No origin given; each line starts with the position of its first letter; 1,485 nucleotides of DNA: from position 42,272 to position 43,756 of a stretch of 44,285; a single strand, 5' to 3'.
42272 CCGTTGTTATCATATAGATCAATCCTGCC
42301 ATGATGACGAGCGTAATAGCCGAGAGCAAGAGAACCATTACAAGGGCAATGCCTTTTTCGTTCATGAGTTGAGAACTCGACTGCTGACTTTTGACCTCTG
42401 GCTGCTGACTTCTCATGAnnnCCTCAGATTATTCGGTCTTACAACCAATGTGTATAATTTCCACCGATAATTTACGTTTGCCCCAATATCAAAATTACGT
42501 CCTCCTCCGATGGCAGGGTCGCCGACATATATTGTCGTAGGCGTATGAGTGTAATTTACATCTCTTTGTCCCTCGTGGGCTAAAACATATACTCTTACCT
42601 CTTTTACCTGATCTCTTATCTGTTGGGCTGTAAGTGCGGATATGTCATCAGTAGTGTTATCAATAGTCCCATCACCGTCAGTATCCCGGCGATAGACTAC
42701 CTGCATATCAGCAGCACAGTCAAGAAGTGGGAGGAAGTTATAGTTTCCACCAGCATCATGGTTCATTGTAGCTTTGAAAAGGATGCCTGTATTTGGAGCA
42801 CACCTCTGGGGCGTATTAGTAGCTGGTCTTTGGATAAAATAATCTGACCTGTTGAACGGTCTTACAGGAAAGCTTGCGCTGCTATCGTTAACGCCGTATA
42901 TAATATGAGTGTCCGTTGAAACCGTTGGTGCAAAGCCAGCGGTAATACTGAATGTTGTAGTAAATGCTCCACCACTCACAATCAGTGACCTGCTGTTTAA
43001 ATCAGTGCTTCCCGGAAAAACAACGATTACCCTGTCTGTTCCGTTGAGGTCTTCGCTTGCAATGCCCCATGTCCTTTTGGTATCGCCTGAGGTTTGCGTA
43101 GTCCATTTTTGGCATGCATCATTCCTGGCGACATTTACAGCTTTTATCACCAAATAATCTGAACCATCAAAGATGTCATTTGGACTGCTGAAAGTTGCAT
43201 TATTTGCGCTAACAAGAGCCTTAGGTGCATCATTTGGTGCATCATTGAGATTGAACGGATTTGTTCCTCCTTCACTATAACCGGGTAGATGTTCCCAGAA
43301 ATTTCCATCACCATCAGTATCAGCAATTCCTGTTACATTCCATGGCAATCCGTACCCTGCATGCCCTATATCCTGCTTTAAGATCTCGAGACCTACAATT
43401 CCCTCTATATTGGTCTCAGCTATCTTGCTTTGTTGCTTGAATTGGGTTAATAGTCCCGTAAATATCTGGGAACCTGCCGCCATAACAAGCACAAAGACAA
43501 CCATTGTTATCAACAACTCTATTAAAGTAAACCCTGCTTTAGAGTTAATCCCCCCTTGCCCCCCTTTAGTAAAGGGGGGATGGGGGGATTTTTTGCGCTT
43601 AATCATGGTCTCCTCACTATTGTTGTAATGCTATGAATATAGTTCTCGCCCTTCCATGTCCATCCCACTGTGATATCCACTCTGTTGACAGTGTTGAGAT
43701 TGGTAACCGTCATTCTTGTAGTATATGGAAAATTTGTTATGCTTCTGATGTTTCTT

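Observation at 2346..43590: Dispersed family of ~45-nt G/C-tract nested palindromes; three of the four intact copies sit in-frame inside conserved genes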

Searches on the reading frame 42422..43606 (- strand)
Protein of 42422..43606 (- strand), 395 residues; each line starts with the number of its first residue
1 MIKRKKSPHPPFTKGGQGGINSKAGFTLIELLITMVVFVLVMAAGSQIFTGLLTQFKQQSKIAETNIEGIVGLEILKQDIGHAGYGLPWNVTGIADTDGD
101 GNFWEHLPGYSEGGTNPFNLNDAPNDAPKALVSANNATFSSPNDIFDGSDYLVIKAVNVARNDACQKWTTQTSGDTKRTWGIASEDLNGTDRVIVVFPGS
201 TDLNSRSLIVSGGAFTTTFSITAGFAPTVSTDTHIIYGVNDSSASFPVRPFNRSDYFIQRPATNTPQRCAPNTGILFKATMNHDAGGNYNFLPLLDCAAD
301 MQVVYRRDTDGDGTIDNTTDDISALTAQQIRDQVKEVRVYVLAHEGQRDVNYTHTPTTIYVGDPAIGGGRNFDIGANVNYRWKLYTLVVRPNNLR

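Call 23: search_protein_families(library=pfam, proteins=[window:42422-43606:-], max_evalue=0.01)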
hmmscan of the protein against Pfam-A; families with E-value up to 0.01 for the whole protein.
window:42422-43606:- (395 aa): 2 families
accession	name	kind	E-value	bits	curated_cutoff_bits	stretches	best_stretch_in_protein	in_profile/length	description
PF07963.17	N_methyl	-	7.6e-07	28.9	21.2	1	21-44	2-25/27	Prokaryotic N-terminal methylation motif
PF16074.10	PilW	-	1.1e-06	29.1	26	1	256-391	2-122/124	Type IV Pilus-assembly protein W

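Call 69: find_homologous_proteins(query=window:42422-43606:-, max_evalue=1e-10)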
Query window:42422-43606:- (395 aa): 1980 proteins with E <= 1e-10 among 6307 candidates; the best 120 are listed.
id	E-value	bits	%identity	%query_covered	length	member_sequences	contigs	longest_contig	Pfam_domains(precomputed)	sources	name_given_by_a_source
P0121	3.7e-268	907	100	100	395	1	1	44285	PF07963.18,PF16074.11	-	-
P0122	2.1e-208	710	82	95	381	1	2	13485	PF07963.18,PF16074.11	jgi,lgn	jgi:prepilin-type N-terminal cleavage/methylation domain-containing protein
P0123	1.7e-205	700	81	95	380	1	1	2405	PF07963.18,PF16074.11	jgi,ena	-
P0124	1.6e-202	691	80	95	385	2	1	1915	PF07963.18,PF16074.11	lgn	-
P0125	5.9e-186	636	75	95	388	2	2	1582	PF07963.18,PF16074.11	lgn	-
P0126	2.5e-182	624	73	95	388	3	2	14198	PF07963.18,PF16074.11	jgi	jgi:prepilin-type N-terminal cleavage/methylation domain-containing protein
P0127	2.6e-178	611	72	95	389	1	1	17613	PF07963.18,PF16074.11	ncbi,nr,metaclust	ncbi:MAG: hypothetical protein A2Y81_01565 [Nitrospirae bacterium RBG_13_43_8]|nr:MAG: hypothetical 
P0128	1.8e-177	608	70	95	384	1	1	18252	PF07963.18,PF16074.11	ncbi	-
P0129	6.9e-176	603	70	95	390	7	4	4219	PF07963.18,PF16074.11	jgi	jgi:prepilin-type N-terminal cleavage/methylation domain-containing protein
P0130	1.9e-172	592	70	94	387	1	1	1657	PF07963.18,PF16074.11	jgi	jgi:prepilin-type N-terminal cleavage/methylation domain-containing protein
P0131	2.8e-165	568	67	100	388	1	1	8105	PF07963.18,PF16074.11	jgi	jgi:prepilin-type N-terminal cleavage/methylation domain-containing protein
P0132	2.1e-162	558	66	100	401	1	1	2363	PF16074.11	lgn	-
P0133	2.0e-161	555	66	100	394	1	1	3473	PF07963.18,PF16074.11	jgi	jgi:prepilin-type N-terminal cleavage/methylation domain-containing protein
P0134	1.9e-143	496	63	92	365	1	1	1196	PF16074.11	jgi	jgi:hypothetical protein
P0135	4.2e-133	462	57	100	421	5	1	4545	PF07963.18,PF16074.11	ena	-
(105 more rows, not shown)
